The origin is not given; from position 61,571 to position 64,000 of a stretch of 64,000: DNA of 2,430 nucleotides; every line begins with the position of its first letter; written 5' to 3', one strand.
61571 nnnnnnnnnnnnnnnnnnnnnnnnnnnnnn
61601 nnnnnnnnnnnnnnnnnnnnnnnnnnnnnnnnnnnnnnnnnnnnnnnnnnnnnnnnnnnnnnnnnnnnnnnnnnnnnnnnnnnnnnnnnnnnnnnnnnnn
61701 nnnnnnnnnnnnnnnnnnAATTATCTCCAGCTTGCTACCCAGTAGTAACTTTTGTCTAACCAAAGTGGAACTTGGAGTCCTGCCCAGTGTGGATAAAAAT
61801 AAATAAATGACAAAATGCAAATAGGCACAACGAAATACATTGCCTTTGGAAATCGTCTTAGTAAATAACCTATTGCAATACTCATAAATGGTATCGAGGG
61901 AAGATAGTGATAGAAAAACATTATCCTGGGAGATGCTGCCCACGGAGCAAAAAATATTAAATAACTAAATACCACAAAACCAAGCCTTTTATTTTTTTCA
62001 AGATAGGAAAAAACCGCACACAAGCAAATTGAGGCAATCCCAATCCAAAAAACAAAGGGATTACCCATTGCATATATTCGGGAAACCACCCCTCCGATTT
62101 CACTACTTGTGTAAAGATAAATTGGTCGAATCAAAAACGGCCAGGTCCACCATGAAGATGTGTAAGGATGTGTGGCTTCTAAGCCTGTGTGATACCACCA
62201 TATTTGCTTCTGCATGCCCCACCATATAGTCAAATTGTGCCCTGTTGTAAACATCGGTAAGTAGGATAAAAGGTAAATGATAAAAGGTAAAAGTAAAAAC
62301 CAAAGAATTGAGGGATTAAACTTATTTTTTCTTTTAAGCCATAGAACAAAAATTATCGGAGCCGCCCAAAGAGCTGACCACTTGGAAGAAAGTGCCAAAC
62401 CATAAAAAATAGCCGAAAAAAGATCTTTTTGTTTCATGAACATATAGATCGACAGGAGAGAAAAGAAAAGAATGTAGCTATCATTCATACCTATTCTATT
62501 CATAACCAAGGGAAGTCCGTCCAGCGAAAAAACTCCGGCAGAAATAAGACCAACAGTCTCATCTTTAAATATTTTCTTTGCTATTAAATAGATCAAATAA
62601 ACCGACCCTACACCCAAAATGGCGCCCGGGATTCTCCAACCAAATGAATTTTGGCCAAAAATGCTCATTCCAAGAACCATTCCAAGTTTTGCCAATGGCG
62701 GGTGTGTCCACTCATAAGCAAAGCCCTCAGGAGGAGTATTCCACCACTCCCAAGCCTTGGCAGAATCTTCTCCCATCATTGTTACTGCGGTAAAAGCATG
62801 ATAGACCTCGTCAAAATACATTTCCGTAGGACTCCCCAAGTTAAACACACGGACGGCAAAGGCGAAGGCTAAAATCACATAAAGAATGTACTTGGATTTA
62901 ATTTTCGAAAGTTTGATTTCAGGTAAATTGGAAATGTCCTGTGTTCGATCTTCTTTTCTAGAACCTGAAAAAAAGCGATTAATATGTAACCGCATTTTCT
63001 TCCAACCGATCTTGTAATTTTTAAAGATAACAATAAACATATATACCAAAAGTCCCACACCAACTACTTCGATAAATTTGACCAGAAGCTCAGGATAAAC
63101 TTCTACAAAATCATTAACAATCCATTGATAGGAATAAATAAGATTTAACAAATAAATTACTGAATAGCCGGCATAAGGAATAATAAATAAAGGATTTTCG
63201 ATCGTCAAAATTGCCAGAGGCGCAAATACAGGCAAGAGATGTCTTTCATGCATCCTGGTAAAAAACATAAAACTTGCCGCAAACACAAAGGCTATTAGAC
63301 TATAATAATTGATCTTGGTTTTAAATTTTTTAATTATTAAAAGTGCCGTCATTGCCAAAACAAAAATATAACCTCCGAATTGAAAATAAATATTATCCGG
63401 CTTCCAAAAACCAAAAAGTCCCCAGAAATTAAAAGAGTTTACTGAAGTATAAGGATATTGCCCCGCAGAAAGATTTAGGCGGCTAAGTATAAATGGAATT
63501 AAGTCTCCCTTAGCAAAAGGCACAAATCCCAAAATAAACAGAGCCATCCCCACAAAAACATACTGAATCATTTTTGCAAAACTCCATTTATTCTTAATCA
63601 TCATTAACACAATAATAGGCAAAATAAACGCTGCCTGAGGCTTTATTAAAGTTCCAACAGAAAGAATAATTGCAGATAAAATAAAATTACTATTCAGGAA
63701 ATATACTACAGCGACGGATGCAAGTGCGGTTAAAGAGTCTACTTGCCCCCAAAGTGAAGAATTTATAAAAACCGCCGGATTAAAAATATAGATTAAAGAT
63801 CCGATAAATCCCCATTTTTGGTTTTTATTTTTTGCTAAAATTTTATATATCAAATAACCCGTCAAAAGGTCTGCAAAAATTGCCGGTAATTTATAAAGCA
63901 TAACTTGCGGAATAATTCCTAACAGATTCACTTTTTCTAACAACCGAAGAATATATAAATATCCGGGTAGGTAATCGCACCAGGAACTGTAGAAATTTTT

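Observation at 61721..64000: Giant fused GT-C + PMT/GT39-like membrane glycosyltransferase adjacent to the Thr/Pro-rich surface-protein operon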

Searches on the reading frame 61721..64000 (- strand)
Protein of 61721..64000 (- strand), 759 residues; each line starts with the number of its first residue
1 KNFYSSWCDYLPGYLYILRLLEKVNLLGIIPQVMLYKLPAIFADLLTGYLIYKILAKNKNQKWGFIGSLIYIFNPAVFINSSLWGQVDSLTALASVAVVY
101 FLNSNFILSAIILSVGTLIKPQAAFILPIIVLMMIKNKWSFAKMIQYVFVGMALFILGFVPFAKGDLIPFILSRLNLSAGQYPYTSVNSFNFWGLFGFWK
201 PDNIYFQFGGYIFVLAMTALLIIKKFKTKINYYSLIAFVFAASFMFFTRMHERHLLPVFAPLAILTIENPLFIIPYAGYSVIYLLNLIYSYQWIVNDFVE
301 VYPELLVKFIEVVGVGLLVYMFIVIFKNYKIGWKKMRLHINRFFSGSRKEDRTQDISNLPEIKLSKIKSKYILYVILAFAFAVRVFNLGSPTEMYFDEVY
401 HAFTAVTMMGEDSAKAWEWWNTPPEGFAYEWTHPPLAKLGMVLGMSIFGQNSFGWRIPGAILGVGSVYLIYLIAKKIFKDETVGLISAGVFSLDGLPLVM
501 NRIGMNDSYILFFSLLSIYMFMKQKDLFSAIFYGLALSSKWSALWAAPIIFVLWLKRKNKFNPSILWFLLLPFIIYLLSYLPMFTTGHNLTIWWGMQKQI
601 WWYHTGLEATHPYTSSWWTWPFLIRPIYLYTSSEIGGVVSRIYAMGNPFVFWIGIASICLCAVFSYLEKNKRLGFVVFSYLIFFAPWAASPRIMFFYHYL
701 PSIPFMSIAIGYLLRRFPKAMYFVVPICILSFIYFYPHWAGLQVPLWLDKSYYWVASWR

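Call 5: search_protein_families(library=pfam, proteins=[window:61721-64000:-], max_evalue=1)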
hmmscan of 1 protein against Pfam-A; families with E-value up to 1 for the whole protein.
window:61721-64000:- (759 aa): 3 families
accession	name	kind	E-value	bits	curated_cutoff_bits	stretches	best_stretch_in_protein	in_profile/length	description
PF16192.10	PMT_4TMC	-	8.9e-17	61.7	32.4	1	592-743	4-187/202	C-terminal four TMM region of protein-O-mannosyltransferase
PF13231.12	PMT_2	-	1.4e-13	51.8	26.1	2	433-576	2-153/160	Dolichyl-phosphate-mannose-protein mannosyltransferase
PF02366.24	PMT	-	2.4e-12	47.4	22.7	1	376-578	3-235/245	Dolichyl-phosphate-mannose-protein mannosyltransferase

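Call 6: search_protein_families(library=ncbifam, proteins=[window:61721-64000:-], max_evalue=1)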
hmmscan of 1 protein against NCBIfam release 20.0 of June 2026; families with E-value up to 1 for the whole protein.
window:61721-64000:- (759 aa): 1 family
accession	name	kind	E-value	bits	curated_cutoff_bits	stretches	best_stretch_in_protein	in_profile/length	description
NF058602.1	PrMnsylTfPmt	equivalog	3.6e-16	59.1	800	2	371-527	36-193/530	protein O-mannosyltransferase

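Call 8: find_homologous_proteins(query=window:61721-64000:-, max_evalue=0.00001)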
Query window:61721-64000:- (759 aa): 1348 proteins with E <= 0.00001 among 8000 candidates; the best 120 are listed.
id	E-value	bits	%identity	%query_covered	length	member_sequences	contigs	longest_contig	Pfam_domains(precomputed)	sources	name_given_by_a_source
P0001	0.0e+0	1711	100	100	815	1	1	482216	PF02366.25,PF16192.11,PF13231.13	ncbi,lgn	-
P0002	0.0e+0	1469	84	100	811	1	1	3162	PF02366.25,PF16192.11,PF13231.13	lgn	-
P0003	0.0e+0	1386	80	100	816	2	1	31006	PF02366.25,PF16192.11,PF13231.13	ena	-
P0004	0.0e+0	1308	73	100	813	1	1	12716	PF02366.25,PF16192.11,PF13231.13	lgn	-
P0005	0.0e+0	1277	71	100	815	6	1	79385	PF02366.25,PF16192.11,PF13231.13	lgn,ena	-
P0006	0.0e+0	1272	71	100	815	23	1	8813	PF02366.25,PF16192.11,PF13231.13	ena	-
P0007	0.0e+0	1259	70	100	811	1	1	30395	PF02366.25,PF16192.11,PF13231.13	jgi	-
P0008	0.0e+0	1257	71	100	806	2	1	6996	PF02366.25,PF16192.11,PF13231.13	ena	-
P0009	0.0e+0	1249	70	100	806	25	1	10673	PF02366.25,PF16192.11,PF13231.13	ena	-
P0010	0.0e+0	1236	72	100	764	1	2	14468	PF02366.25,PF16192.11,PF13231.13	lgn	-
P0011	0.0e+0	1229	69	100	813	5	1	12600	PF02366.25,PF16192.11,PF13231.13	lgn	-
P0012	0.0e+0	1225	68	100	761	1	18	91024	PF02366.25,PF16192.11,PF15971.10,PF13231.13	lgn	-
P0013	0.0e+0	1223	70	100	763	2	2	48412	PF02366.25,PF16192.11,PF13231.13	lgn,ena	-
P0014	0.0e+0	1222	70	100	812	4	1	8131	PF09594.17,PF02366.25,PF16192.11,PF13231.13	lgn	-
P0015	0.0e+0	1221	69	100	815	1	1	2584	PF02366.25,PF16192.11,PF13231.13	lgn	-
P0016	0.0e+0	1218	68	100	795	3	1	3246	PF02366.25,PF16192.11,PF13231.13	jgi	-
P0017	0.0e+0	1204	68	100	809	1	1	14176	PF02366.25,PF16192.11,PF15971.10,PF13231.13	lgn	-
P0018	0.0e+0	1201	68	100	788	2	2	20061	PF02366.25,PF16192.11,PF15971.10,PF13231.13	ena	-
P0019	0.0e+0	1200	68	100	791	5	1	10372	PF02366.25,PF16192.11,PF13231.13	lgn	-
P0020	0.0e+0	1199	68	100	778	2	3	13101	PF02366.25,PF16192.11,PF13231.13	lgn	-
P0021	0.0e+0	1198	68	100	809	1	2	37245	PF02366.25,PF16192.11,PF13231.13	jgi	jgi:dolichyl-phosphate-mannose-protein mannosyltransferase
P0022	0.0e+0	1186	67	100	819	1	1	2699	PF02366.25,PF16192.11,PF15971.10,PF13231.13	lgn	-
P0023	0.0e+0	1174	66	100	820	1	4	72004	PF02366.25,PF16192.11,PF13231.13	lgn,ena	-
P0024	0.0e+0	1162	66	100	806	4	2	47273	PF02366.25,PF16192.11,PF13231.13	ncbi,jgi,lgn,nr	ncbi:MAG: dolichyl-phosphate-mannose-protein mannosyltransferase family protein [uncultured bacteriu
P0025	0.0e+0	1157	67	100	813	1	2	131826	PF02366.25,PF16192.11,PF13231.13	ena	-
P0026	0.0e+0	1153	65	100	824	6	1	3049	PF02366.25,PF16192.11,PF13231.13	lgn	-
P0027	0.0e+0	1149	64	100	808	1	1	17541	PF02366.25,PF16192.11,PF13231.13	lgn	-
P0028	0.0e+0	1148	65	100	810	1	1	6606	PF02366.25,PF16192.11,PF13231.13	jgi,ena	-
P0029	0.0e+0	1142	66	100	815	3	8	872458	PF02366.25,PF16192.11,PF13231.13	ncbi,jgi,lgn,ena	ncbi:MAG: glycosyltransferase family 39 protein [Candidatus Microgenomates bacterium]|jgi:predicted 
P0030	0.0e+0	1141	64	100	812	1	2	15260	PF02366.25,PF16192.11,PF13231.13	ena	-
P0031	0.0e+0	1141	66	100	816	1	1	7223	PF02366.25,PF16192.11,PF13231.13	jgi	jgi:predicted membrane-bound dolichyl-phosphate-mannose-protein mannosyltransferase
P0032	0.0e+0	1140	65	100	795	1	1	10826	PF02366.25,PF16192.11,PF13231.13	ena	-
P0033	0.0e+0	1134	65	100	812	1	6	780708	PF02366.25,PF16192.11,PF13231.13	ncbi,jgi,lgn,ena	ncbi:MAG: glycosyltransferase family 39 protein [Candidatus Microgenomates bacterium]|jgi:predicted 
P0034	0.0e+0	1132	65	100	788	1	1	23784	PF02366.25,PF16192.11,PF13231.13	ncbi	-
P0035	0.0e+0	1129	64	100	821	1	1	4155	PF02366.25,PF16192.11,PF13231.13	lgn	-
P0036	0.0e+0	1127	65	100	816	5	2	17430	PF02366.25,PF16192.11,PF13231.13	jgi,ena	-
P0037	0.0e+0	1123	64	100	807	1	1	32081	PF02366.25,PF16192.11,PF13231.13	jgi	jgi:predicted membrane-bound dolichyl-phosphate-mannose-protein mannosyltransferase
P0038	0.0e+0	1123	64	100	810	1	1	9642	PF02366.25,PF16192.11,PF13231.13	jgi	jgi:Gpi18-like mannosyltransferase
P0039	0.0e+0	1122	63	100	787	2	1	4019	PF02366.25,PF16192.11,PF13231.13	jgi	-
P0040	0.0e+0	1120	64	100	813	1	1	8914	PF02366.25,PF16192.11,PF13231.13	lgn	-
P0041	0.0e+0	1119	65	100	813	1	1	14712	PF02366.25,PF16192.11,PF13231.13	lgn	-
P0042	0.0e+0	1119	64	100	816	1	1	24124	PF02366.25,PF16192.11,PF13231.13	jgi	-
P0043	0.0e+0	1118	64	100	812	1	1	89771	PF02366.25,PF16192.11,PF13231.13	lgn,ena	-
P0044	0.0e+0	1117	64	100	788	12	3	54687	PF02366.25,PF16192.11,PF13231.13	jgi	-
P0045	0.0e+0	1116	64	100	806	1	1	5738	PF02366.25,PF16192.11,PF13231.13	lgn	-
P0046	0.0e+0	1114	64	100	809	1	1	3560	PF02366.25,PF16192.11,PF13231.13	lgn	-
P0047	0.0e+0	1113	64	100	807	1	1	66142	PF02366.25,PF16192.11,PF13231.13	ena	-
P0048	0.0e+0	1111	65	100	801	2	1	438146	PF02366.25,PF16192.11,PF13231.13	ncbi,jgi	jgi:predicted membrane-bound dolichyl-phosphate-mannose-protein mannosyltransferase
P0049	0.0e+0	1110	64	100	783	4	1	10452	PF02366.25,PF16192.11,PF13231.13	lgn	-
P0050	0.0e+0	1110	63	100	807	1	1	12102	PF02366.25,PF16192.11,PF13231.13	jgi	jgi:predicted membrane-bound dolichyl-phosphate-mannose-protein mannosyltransferase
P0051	0.0e+0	1109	63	100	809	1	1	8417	PF02366.25,PF16192.11,PF13231.13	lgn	-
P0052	0.0e+0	1109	66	96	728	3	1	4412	PF02366.25,PF16192.11,PF15971.10,PF13231.13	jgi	jgi:predicted membrane-bound dolichyl-phosphate-mannose-protein mannosyltransferase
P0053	0.0e+0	1108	64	100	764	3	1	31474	PF02366.25,PF16192.11,PF13231.13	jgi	-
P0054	0.0e+0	1108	65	100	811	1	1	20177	PF02366.25,PF16192.11,PF13231.13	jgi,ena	-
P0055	0.0e+0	1105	58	59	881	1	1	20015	PF02366.25,PF01476.27,PF16192.11,PF13231.13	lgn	-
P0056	0.0e+0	1102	64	100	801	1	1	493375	PF02366.25,PF16192.11,PF13231.13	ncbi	-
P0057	0.0e+0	1100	64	100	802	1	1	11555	PF02366.25,PF16192.11,PF13231.13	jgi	jgi:dolichyl-phosphate-mannose-protein mannosyltransferase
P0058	0.0e+0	1099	64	100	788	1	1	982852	PF02366.25,PF16192.11,PF13231.13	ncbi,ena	-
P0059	0.0e+0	1098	63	100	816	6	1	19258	PF02366.25,PF16192.11,PF13231.13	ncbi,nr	ncbi:MAG: glycosyltransferase family 39 protein [Candidatus Woesebacteria bacterium]|nr:glycosyltran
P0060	0.0e+0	1097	63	100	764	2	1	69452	PF02366.25,PF16192.11,PF13231.13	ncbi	-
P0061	0.0e+0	1097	64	100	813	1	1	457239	PF02366.25,PF16192.11,PF13231.13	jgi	jgi:predicted membrane-bound dolichyl-phosphate-mannose-protein mannosyltransferase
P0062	0.0e+0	1097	62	100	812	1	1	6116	PF02366.25,PF16192.11,PF13231.13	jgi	jgi:dolichyl-phosphate-mannose-protein mannosyltransferase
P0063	0.0e+0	1096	63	100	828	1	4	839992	PF02366.25,PF16192.11,PF13231.13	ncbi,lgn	-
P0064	0.0e+0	1096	64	100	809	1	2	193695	PF02366.25,PF16192.11,PF13231.13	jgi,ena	-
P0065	0.0e+0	1095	62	100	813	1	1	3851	PF06728.20,PF02366.25,PF16192.11,PF13231.13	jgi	-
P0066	0.0e+0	1093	63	100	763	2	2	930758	PF02366.25,PF16192.11,PF13231.13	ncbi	-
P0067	0.0e+0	1092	63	100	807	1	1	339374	PF02366.25,PF16192.11,PF13231.13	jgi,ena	-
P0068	0.0e+0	1090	62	100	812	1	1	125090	PF02366.25,PF16192.11,PF13231.13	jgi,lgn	jgi:predicted membrane-bound dolichyl-phosphate-mannose-protein mannosyltransferase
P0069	0.0e+0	1089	63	100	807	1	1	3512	PF02366.25,PF16192.11,PF15971.10,PF13231.13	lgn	-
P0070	0.0e+0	1089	63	100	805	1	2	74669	PF02366.25,PF16192.11,PF13231.13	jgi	jgi:predicted membrane-bound dolichyl-phosphate-mannose-protein mannosyltransferase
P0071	0.0e+0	1088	62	100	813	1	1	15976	PF02366.25,PF16192.11,PF13231.13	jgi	jgi:dolichyl-phosphate-mannose-protein mannosyltransferase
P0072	0.0e+0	1083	61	100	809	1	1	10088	PF02366.25,PF16192.11,PF13231.13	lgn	-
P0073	0.0e+0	1082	63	100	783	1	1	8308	PF02366.25,PF16192.11,PF13231.13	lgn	-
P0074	0.0e+0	1082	63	97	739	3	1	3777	PF02366.25,PF16192.11,PF13231.13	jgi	jgi:predicted membrane-bound dolichyl-phosphate-mannose-protein mannosyltransferase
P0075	0.0e+0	1081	62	100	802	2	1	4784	PF02366.25,PF16192.11,PF15971.10,PF13231.13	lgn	-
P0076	0.0e+0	1081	63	100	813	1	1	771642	PF02366.25,PF16192.11,PF13231.13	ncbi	-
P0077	0.0e+0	1080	63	100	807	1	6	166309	PF02366.25,PF16192.11,PF13231.13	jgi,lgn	jgi:dolichyl-phosphate-mannose-protein mannosyltransferase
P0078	0.0e+0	1079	62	100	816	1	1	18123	PF02366.25,PF16192.11,PF13231.13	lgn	-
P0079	0.0e+0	1078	63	100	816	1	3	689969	PF02366.25,PF16192.11,PF15971.10,PF13231.13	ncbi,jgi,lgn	jgi:dolichyl-phosphate-mannose-protein mannosyltransferase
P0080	0.0e+0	1078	62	100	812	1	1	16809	PF02366.25,PF16192.11,PF15971.10,PF13231.13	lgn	-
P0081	0.0e+0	1077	64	100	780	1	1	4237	PF02366.25,PF16192.11,PF13231.13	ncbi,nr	ncbi:MAG: glycosyltransferase family 39 protein [bacterium]|nr:glycosyltransferase family 39 protein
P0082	0.0e+0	1076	62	100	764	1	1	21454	PF02366.25,PF16192.11,PF13231.13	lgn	-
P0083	0.0e+0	1076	62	100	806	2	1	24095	PF02366.25,PF16192.11,PF13231.13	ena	-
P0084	0.0e+0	1076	63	100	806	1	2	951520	PF02366.25,PF16192.11,PF13231.13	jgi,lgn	jgi:predicted membrane-bound dolichyl-phosphate-mannose-protein mannosyltransferase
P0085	0.0e+0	1075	63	100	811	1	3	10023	PF02366.25,PF16192.11,PF13231.13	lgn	-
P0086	0.0e+0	1075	62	100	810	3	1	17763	PF02366.25,PF16192.11,PF13231.13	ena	-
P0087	0.0e+0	1074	63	96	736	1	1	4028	PF02366.25,PF16192.11,PF13231.13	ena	-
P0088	0.0e+0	1072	63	100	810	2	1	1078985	PF02366.25,PF16192.11,PF13231.13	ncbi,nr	ncbi:MAG: glycosyltransferase family 39 protein [Candidatus Woesebacteria bacterium]|nr:MAG: glycosy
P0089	0.0e+0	1072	63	100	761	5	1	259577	PF02366.25,PF16192.11,PF13231.13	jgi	-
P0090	0.0e+0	1072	55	60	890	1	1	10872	PF02366.25,PF01476.27,PF16192.11,PF13231.13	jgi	jgi:dolichyl-phosphate-mannose-protein mannosyltransferase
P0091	0.0e+0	1070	61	100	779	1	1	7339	PF02366.25,PF16192.11,PF13231.13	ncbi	-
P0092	0.0e+0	1070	62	100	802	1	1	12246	PF02366.25,PF16192.11,PF13231.13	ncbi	-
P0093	0.0e+0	1070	62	100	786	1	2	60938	PF02366.25,PF16192.11,PF13231.13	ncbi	-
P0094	0.0e+0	1064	61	100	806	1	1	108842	PF09594.17,PF02366.25,PF16192.11,PF13231.13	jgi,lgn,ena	-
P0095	0.0e+0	1064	61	100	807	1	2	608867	PF09594.17,PF02366.25,PF16192.11,PF13231.13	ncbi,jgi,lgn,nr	ncbi:MAG TPA: glycosyltransferase family 39 protein [Patescibacteria group bacterium]|nr:glycosyltra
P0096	0.0e+0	1062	63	100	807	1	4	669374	PF02366.25,PF16192.11,PF13231.13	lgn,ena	-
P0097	0.0e+0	1061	62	100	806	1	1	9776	PF02366.25,PF16192.11,PF15971.10,PF13231.13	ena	-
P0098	0.0e+0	1058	62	99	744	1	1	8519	PF02366.25,PF16192.11,PF13231.13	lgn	-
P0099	0.0e+0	1056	62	100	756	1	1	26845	PF02366.25,PF16192.11,PF13231.13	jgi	-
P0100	0.0e+0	1053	61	100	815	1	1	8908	PF02366.25,PF16192.11,PF13231.13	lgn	-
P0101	0.0e+0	1050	61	100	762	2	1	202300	PF02366.25,PF16192.11,PF13231.13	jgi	jgi:dolichyl-phosphate-mannose-protein mannosyltransferase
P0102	0.0e+0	1048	60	100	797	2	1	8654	PF02366.25,PF16192.11,PF13231.13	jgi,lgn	-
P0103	0.0e+0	1046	62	100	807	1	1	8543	PF02366.25,PF16192.11,PF15971.10,PF13231.13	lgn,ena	-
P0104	0.0e+0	1044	61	100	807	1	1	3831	PF02366.25,PF16192.11,PF13231.13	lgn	-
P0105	0.0e+0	1039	60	100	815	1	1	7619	PF02366.25,PF16192.11,PF13231.13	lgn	-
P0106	0.0e+0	1039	59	100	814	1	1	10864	PF02366.25,PF16192.11,PF13231.13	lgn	-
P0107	0.0e+0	1032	61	100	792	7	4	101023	PF02366.25,PF16192.11,PF15971.10,PF13231.13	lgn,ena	-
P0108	0.0e+0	1028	60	100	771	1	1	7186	PF02366.25,PF16192.11,PF13231.13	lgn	-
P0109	0.0e+0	1025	61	100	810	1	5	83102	PF09594.17,PF06728.20,PF02366.25,PF16192.11,PF13231.13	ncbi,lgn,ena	-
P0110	0.0e+0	1020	62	100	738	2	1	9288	PF02366.25,PF16192.11,PF15971.10,PF13231.13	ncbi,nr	ncbi:MAG TPA: glycosyltransferase family 39 protein, partial [Alphaproteobacteria bacterium]|nr:glyc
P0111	0.0e+0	1017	59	100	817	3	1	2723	PF02366.25,PF16192.11,PF13231.13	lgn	-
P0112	0.0e+0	1016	59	100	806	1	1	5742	PF02366.25,PF16192.11,PF13231.13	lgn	-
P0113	1.5e-298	1011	59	100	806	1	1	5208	PF09594.17,PF06728.20,PF02366.25,PF16192.11,PF15971.10,PF13231.13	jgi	jgi:predicted membrane-bound dolichyl-phosphate-mannose-protein mannosyltransferase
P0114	1.2e-297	1008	58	100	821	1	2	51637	PF02366.25,PF16192.11,PF13231.13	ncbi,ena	-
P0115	1.3e-293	995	60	100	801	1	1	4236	PF02366.25,PF16192.11,PF13231.13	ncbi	-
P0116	2.2e-293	994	60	100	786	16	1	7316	PF06728.20,PF02366.25,PF16192.11,PF13231.13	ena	-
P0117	3.4e-293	993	59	100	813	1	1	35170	PF06728.20,PF02366.25,PF16192.11,PF13231.13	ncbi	-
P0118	3.6e-292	990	59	100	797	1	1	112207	PF02366.25,PF16192.11,PF13231.13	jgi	jgi:dolichyl-phosphate-mannose-protein mannosyltransferase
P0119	6.8e-292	989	60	100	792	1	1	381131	PF02366.25,PF16192.11,PF13231.13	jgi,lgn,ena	-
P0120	4.1e-291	987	58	100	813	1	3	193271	PF02366.25,PF16192.11,PF13231.13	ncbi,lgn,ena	-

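Call 10: find_encoding_contigs(protein=P0001, flank=10000, max_places=3)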
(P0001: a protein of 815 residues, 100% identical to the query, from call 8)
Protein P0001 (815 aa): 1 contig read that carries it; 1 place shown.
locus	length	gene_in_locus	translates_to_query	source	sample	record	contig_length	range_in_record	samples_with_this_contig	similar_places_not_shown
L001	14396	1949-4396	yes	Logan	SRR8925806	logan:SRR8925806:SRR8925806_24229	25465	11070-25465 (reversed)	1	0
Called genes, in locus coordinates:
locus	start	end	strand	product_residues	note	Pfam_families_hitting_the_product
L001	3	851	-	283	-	?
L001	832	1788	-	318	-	-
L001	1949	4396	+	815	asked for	PF02366:PMT, PF13231:PMT_2, PF16192:PMT_4TMC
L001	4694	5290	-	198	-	-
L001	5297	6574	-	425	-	-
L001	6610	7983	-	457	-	PF16656:Pur_ac_phosph_N, PF19077:Big_13 (weak)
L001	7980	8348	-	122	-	-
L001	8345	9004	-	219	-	-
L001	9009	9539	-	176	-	PF05137:PilN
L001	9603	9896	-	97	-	PF01649:Ribosomal_S20p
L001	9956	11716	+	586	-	PF03023:MurJ, PF13440:Polysacc_synt_3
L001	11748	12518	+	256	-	PF03444:WHD_HrcA (faint), PF01628:HrcA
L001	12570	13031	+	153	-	PF01025:GrpE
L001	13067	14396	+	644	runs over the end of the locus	PF00012:HSP70, PF06723:MreB_Mbl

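Call 18: find_encoding_contigs(protein=P0029, flank=8000, max_places=1)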
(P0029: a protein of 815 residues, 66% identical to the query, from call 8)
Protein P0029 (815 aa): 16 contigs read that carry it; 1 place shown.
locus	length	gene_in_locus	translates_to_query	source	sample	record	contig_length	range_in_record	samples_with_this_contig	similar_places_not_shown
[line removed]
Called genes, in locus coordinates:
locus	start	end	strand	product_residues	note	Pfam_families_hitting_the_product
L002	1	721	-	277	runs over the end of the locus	PF02388:FemAB (faint)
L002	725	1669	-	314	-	PF02388:FemAB, PF13480:Acetyltransf_6, PF02388:FemAB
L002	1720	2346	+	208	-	-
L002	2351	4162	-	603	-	PF00580:UvrD-helicase, PF13245:AAA_19, PF13361:UvrD_C, PF13538:UvrD_C_2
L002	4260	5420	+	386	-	PF03816:LytR_cpsA_psr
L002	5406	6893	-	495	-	PF13231:PMT_2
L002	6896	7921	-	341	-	-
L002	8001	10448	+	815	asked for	PF13231:PMT_2 (weak), PF02366:PMT, PF13231:PMT_2, PF16192:PMT_4TMC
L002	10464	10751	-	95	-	-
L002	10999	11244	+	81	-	-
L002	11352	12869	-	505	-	-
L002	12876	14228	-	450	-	PF16656:Pur_ac_phosph_N, PF19077:Big_13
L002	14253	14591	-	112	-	-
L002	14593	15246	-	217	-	-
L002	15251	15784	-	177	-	PF05137:PilN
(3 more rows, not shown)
